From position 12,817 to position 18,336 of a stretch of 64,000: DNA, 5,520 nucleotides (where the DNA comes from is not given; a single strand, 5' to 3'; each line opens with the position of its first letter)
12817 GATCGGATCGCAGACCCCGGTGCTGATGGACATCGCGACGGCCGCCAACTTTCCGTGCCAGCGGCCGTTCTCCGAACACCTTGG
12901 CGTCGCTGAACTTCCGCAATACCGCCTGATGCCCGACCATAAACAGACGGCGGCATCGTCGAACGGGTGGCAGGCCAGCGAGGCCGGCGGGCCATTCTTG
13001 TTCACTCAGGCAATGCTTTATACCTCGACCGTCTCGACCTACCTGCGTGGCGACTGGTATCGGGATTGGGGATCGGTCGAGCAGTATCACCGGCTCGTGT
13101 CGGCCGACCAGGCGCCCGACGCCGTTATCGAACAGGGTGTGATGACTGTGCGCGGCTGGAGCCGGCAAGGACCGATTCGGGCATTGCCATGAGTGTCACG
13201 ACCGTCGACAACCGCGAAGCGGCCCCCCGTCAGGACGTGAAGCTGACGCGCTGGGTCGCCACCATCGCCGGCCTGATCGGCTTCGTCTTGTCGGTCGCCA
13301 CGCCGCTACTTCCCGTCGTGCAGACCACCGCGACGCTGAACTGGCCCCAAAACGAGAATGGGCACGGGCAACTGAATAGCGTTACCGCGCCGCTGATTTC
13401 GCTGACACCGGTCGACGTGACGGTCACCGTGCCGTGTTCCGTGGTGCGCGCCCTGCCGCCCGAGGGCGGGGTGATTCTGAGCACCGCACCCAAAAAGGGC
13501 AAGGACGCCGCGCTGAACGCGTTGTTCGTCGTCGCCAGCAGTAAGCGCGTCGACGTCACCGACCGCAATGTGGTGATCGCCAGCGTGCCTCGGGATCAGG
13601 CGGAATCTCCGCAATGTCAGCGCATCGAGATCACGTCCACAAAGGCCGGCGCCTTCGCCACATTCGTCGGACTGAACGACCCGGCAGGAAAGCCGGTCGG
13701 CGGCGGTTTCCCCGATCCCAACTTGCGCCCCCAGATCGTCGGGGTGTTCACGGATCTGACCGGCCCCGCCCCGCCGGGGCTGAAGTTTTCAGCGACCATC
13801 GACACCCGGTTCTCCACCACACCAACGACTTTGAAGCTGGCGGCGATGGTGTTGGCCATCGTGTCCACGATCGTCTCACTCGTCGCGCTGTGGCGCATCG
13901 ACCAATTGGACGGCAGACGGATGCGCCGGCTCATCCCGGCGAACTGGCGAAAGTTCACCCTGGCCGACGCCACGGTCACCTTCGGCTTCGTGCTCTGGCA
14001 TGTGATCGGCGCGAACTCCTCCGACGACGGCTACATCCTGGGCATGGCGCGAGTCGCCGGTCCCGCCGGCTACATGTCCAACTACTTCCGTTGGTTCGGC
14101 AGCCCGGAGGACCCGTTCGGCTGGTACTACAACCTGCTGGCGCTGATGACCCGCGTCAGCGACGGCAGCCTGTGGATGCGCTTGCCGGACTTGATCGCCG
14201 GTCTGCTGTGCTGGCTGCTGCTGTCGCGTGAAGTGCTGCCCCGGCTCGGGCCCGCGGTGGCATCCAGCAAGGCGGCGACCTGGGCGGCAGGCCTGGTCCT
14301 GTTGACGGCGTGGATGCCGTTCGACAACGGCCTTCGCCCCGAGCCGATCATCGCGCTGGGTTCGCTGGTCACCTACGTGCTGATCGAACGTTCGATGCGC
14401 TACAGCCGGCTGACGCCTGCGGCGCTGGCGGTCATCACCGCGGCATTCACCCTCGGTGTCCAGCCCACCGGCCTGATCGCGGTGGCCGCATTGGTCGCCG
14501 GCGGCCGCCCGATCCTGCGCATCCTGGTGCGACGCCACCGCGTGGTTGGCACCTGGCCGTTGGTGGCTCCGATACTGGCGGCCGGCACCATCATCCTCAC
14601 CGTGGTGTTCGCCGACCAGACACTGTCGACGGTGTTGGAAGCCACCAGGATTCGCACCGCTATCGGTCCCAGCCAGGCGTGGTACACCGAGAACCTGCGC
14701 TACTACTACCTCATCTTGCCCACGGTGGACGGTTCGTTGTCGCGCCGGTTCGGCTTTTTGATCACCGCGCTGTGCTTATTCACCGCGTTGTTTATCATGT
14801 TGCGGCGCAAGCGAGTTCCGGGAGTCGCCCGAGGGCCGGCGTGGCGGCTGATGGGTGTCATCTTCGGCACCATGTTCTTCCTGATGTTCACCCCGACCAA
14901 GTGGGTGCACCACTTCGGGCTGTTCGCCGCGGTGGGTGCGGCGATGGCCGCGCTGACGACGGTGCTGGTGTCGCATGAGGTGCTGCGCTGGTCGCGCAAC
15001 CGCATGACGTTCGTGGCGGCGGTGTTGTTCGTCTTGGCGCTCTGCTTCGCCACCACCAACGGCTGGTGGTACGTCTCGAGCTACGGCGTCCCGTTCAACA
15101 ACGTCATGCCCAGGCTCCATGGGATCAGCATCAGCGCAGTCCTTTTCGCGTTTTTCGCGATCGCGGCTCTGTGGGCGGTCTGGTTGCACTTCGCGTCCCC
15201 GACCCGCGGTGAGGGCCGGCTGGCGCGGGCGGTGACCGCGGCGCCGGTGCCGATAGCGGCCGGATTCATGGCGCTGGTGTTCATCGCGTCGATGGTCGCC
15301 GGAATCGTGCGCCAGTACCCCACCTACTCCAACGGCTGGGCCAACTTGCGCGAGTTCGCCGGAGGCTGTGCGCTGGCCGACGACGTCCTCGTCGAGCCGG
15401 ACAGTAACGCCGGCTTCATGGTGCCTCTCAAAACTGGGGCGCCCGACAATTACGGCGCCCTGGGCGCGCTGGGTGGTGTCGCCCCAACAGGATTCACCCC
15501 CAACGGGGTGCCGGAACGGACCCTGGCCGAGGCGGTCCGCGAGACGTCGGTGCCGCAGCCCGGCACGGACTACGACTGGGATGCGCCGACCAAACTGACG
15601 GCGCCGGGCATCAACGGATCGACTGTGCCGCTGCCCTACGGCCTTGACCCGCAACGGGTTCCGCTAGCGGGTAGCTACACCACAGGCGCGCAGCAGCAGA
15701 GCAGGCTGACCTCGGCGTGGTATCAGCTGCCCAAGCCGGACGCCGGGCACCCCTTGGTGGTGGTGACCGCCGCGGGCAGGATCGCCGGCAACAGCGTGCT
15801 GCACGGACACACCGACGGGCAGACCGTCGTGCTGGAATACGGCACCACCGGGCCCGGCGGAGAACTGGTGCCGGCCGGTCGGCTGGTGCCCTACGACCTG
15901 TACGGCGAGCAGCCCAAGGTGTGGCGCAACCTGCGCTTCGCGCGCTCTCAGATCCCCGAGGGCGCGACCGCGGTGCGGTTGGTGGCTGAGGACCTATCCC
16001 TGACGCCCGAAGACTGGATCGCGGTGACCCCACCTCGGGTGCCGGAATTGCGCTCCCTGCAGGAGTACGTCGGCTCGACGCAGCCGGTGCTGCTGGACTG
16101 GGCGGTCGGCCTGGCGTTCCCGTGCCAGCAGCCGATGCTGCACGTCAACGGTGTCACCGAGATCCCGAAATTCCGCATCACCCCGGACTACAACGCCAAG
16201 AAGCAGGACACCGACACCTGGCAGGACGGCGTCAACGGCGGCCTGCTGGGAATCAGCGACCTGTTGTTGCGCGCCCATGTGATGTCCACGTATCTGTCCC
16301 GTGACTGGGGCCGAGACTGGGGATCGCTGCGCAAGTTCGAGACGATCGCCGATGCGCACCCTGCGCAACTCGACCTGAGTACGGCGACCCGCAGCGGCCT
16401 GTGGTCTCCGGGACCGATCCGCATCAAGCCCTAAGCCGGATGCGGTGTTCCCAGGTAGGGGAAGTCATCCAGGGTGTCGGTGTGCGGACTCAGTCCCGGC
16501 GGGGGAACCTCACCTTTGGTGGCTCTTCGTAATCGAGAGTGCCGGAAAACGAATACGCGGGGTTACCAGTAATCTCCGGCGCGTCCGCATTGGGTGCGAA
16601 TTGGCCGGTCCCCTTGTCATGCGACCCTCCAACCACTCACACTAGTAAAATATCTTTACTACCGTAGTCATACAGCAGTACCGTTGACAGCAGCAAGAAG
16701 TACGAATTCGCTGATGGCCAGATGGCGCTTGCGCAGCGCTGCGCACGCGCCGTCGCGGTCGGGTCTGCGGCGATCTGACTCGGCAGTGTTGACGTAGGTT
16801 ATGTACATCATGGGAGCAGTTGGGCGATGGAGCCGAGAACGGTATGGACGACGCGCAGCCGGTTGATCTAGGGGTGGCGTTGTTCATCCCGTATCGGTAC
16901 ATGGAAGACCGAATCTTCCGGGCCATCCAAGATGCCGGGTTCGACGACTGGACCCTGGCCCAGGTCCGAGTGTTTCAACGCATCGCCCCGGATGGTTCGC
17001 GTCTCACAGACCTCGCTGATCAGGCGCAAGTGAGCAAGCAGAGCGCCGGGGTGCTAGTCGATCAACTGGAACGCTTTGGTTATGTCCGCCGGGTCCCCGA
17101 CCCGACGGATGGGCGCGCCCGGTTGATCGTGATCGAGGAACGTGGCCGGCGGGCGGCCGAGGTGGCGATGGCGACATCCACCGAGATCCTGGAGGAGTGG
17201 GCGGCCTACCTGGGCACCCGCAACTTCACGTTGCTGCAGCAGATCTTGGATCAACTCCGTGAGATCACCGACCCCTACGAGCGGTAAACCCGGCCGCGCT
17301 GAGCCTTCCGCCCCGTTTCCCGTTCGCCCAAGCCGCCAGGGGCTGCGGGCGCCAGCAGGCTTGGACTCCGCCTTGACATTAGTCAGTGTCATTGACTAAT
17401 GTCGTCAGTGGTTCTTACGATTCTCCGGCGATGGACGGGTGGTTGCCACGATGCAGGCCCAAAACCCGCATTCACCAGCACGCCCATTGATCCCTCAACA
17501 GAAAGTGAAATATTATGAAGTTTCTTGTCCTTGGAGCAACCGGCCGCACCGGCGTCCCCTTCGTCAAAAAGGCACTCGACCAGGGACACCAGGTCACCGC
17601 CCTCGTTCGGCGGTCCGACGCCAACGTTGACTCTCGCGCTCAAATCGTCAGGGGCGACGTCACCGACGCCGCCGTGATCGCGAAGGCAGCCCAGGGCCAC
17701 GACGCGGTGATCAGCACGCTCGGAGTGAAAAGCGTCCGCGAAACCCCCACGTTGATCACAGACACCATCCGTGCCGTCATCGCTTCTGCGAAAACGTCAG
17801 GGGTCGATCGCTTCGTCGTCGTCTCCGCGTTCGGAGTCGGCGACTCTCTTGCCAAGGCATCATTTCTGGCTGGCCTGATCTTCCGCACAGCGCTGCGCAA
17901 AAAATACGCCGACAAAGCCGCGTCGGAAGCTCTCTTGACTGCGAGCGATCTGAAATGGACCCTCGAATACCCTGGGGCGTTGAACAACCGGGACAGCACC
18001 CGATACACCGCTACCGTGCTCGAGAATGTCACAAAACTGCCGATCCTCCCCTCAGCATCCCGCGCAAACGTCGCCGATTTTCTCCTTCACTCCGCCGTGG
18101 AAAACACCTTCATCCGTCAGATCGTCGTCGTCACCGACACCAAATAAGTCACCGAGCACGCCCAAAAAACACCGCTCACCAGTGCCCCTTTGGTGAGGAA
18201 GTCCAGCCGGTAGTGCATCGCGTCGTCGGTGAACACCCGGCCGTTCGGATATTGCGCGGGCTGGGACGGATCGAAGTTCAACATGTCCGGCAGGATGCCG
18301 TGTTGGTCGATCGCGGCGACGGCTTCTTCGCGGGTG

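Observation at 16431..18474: Transposase-less marR + oxidoreductase cassette inserted into a DUF4331 gene with a 9-bp direct repeat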

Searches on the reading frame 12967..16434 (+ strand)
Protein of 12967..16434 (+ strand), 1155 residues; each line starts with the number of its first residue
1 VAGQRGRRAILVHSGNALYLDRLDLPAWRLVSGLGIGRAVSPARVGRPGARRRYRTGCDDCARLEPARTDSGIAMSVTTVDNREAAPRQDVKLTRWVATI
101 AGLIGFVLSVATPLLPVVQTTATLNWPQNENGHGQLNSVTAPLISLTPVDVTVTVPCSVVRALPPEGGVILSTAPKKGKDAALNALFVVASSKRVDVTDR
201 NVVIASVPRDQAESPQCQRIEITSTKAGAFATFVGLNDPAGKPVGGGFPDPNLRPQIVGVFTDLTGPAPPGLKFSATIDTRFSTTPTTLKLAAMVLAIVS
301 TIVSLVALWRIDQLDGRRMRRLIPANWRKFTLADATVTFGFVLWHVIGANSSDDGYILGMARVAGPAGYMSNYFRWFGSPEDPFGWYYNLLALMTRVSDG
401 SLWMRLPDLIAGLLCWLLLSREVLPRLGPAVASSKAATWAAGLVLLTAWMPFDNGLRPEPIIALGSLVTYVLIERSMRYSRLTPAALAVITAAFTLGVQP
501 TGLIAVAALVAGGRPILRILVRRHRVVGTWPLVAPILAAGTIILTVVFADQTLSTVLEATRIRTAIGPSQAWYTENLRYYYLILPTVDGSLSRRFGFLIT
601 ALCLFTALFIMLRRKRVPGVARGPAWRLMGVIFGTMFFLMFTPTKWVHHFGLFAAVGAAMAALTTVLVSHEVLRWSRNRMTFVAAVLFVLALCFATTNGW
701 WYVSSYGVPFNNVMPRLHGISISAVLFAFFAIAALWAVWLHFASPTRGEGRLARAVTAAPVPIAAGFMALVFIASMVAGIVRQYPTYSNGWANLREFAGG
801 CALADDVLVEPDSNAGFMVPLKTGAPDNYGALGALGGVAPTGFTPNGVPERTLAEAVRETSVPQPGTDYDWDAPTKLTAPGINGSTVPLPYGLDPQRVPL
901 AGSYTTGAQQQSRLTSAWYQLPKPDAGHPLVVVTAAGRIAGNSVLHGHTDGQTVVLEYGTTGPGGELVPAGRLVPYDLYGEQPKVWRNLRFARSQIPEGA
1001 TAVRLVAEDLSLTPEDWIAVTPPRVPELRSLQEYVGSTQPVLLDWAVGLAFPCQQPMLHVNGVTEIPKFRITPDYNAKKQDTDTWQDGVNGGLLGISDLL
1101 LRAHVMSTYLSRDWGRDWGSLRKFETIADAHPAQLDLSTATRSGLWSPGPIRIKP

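Call 81: search_protein_families(library=pfam, proteins=[window:12967-16434:+])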
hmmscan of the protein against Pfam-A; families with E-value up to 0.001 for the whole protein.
window:12967-16434:+ (1155 aa): 3 families
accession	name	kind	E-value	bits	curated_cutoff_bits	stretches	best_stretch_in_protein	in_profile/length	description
PF04602.18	Arabinose_trans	-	4.9e-202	672.3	25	1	285-742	1-458/459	Mycobacterial cell wall arabinan synthesis protein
PF14896.12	Arabino_trans_C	-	2.5e-139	465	25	1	774-1152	2-385/385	EmbC C-terminal domain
PF17689.8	Arabino_trans_N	-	9.2e-53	179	25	1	119-281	2-156/156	Arabinosyltransferase concanavalin like domain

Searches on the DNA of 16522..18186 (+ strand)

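Call 43: search_dna_similar(query=window:16522-18186:+, collection=plasmids, mode=near, max_rows=15)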
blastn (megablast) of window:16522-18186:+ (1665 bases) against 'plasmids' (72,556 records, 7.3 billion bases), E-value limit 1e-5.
Records with a match: 3; places in all: 3; records where one place covers at least 80% of the query: 0.
Best place of each record, by identity: 80-90% 3.
By first word of the organism name: Streptomyces 3.
By predicted mobility (MOB-suite, as given by PLSDB): mobilizable 2; non-mobilizable 1.
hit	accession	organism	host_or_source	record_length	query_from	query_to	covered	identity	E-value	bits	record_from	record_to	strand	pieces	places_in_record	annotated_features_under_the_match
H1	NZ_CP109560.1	Streptomyces sp. NBC_01384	-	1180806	945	1656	43%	83.3%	0e+0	656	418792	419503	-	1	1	record has no annotation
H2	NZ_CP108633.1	Streptomyces sp. NBC_01136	-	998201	945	1653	43%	83.4%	0e+0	656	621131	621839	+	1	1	NAD(P)-binding oxidoreductase | hypothetical protein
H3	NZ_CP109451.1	Streptomyces sp. NBC_01471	-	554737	977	1634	40%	83.2%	3e-169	603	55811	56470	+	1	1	NAD(P)H-binding protein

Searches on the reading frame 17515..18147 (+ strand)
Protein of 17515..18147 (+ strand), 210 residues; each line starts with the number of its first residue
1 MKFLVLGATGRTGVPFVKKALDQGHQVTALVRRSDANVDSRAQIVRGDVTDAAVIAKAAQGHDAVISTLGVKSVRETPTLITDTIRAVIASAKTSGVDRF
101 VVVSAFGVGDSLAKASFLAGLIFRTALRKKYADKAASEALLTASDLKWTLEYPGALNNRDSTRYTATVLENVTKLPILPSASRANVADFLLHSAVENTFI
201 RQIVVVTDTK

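Call 30: search_protein_families(library=pfam, proteins=[window:17515-18147:+])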
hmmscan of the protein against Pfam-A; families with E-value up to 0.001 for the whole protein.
window:17515-18147:+ (210 aa): 4 families
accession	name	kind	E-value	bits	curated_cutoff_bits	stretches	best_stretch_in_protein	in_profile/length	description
PF13460.12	NAD_binding_10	-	3.5e-39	135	27.2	1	7-193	1-180/184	NAD(P)H-binding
PF05368.20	NmrA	-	2.6e-12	47.4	27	1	3-117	5-118/298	NmrA-like family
PF01370.27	Epimerase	-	1.6e-10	41.3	20.9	1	4-142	2-154/240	NAD dependent epimerase/dehydratase family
PF01073.25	3Beta_HSD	-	2.9e-05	23.7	22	1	5-116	2-128/280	3-beta hydroxysteroid dehydrogenase/isomerase family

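Call 66: search_solved_structures(query=window:17515-18147:+, max_evalue=0.00001)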
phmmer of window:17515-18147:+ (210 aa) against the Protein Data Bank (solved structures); distinct sequences matched with E-value up to 0.00001: 11.
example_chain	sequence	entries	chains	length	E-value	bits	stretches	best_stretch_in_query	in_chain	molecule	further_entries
6opl_A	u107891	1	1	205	1.9e-14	57.1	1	2-110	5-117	Flavin reductase (NADPH)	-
1hdo_A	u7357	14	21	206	6.8e-14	55.3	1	2-110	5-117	BILIVERDIN IX BETA REDUCTASE | Flavin reductase (NADPH)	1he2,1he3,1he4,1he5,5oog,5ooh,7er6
7er7_A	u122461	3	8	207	6.9e-14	55.3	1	2-110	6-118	Flavin reductase (NADPH)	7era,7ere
13dz_A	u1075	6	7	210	7.3e-14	55.2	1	2-110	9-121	Flavin reductase (NADPH)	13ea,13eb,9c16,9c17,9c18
7er8_A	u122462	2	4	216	7.9e-14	55.1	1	2-110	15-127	Flavin reductase (NADPH)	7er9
4jgb_A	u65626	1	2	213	5e-12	49.2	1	2-156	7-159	Putative exported protein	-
5ffq_A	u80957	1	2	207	8.2e-10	42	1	3-162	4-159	ShuY-like protein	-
5guy_A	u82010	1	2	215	1.2e-09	41.5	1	3-162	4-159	Uncharacterized protein chuY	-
3dhn_A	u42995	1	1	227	1.2e-07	35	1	2-107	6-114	NAD-dependent epimerase/dehydratase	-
4r01_A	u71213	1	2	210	4.8e-06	29.7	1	1-153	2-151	putative NADH-flavin reductase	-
9xzp_A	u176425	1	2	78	9.5e-06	28.7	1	1-70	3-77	De novo protein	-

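Call 67: search_protein_families(library=ncbifam, proteins=[window:17515-18147:+])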
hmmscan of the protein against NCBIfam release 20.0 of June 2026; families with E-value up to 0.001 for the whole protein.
window:17515-18147:+ (210 aa): 6 families
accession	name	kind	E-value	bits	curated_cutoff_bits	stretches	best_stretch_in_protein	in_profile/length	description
TIGR03466.1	HpnA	hypoth_equivalog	7.1e-09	35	367.65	1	1-107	1-115/327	hopanoid-associated sugar epimerase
NF004520.0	PRK05865.1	equivalog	8.3e-09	33.9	1509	1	1-189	1-157/854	sugar epimerase family protein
NF042422.1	oxyalk_red_OleD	equivalog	6.1e-08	32.4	580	1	1-109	1-114/329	2-alkyl-3-oxoalkanoate reductase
NF052578.1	StrlDmthSdmBMthl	equivalog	8.1e-07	29.1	600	1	1-108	1-116/328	sterol demethylase protein SdmB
NF058621.1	DiazavRedAvaA7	equivalog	1.4e-06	28.2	400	1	1-104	1-113/304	3-diazoavenalumate denitrifying reductase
NF042423.1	oxyalk_red_Shew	equivalog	0.00056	19.1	580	1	2-105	10-118/331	2-alkyl-3-oxoalkanoate reductase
